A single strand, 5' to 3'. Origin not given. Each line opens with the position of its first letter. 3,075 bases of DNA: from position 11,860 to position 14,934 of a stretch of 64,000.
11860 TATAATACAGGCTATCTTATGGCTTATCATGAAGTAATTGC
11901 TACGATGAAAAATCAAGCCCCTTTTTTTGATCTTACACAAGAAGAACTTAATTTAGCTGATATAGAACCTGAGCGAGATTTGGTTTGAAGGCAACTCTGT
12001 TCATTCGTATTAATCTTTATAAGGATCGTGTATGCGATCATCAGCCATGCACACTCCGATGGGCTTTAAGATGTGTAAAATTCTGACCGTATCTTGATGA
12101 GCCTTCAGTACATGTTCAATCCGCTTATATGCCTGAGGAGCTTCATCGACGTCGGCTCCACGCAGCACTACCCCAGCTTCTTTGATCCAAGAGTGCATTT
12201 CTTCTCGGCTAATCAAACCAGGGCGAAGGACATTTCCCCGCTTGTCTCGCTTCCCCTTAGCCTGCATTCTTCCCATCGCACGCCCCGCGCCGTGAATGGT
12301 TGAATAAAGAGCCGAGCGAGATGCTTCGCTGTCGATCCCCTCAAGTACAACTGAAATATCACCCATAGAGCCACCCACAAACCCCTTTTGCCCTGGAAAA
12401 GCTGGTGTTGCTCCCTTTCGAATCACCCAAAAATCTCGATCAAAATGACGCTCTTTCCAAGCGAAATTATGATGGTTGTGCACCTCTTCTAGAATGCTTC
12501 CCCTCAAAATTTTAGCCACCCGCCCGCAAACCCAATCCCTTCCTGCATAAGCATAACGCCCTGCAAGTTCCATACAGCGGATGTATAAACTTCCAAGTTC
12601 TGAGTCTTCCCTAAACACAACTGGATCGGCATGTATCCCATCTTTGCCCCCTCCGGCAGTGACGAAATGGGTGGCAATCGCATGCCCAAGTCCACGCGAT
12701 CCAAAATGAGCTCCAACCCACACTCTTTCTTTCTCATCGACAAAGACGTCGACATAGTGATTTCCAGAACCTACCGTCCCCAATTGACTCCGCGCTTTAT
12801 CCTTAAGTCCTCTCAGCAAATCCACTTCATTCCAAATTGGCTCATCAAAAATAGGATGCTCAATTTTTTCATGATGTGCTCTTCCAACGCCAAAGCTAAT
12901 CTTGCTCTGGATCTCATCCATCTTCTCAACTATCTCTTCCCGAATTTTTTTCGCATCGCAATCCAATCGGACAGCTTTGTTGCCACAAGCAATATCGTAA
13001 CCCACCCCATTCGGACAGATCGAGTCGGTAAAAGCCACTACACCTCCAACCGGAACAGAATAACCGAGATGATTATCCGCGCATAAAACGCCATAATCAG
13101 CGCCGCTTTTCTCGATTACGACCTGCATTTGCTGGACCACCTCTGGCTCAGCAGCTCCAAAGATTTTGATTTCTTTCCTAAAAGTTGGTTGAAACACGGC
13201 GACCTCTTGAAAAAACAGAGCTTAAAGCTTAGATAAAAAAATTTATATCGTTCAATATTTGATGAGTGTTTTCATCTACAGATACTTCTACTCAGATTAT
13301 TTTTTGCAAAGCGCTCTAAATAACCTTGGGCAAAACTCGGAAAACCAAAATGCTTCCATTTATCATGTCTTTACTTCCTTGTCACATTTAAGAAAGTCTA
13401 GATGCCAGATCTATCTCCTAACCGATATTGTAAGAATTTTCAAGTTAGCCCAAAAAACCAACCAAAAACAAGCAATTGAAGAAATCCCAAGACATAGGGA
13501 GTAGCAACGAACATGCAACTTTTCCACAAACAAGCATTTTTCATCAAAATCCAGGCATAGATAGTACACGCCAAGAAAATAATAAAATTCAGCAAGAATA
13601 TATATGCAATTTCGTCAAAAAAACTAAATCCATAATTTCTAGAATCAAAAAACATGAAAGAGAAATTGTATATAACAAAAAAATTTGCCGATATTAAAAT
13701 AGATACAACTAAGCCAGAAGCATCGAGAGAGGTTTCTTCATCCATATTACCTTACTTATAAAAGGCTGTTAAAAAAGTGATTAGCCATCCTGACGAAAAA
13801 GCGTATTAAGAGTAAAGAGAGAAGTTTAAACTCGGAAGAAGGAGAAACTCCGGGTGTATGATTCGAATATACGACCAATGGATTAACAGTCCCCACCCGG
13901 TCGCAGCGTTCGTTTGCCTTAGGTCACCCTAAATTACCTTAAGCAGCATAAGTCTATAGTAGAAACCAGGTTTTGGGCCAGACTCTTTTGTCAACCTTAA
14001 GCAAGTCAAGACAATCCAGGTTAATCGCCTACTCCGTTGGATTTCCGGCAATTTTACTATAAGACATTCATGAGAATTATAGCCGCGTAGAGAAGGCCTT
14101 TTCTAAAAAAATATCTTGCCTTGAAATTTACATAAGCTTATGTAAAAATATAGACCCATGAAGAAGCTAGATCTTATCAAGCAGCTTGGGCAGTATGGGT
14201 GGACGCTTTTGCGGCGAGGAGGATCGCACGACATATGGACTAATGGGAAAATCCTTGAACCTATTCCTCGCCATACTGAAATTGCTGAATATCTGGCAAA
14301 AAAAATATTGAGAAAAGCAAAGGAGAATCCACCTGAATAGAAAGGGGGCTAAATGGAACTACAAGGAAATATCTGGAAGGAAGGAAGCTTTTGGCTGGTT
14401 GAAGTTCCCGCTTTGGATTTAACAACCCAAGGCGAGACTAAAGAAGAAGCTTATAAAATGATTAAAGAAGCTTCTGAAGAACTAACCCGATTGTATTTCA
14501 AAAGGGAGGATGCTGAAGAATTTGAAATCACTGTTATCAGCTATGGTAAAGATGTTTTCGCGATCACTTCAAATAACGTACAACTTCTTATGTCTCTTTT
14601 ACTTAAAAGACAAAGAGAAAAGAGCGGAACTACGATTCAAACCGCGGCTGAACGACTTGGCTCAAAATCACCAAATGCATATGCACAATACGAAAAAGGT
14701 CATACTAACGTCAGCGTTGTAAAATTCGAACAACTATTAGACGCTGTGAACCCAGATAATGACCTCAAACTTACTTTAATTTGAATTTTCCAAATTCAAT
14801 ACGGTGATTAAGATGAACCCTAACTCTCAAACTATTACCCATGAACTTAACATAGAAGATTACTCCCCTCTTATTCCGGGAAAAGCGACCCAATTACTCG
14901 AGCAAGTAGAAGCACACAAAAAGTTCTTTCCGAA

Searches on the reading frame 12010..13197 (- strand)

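Call 11: search_protein_families(library=pfam, proteins=[window:12010-13197:-], max_evalue=0.001)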
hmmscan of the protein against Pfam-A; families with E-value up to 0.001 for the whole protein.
window:12010-13197:- (395 aa): 1 family
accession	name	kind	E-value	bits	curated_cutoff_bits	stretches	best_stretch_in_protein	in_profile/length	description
PF01139.22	RtcB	-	2.8e-65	221.6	27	2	131-383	139-424/426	tRNA-splicing ligase RtcB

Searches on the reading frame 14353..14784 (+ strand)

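Call 11: search_protein_families(library=pfam, proteins=[window:14353-14784:+], max_evalue=0.001)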
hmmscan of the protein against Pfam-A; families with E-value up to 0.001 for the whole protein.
window:14353-14784:+ (143 aa): 2 families
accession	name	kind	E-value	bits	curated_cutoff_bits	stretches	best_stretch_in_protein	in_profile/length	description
PF01381.28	HTH_3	-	3e-08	34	23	1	84-131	1-47/55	Helix-turn-helix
PF13560.12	HTH_31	-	3.3e-06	27.7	27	1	82-132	4-54/64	Helix-turn-helix domain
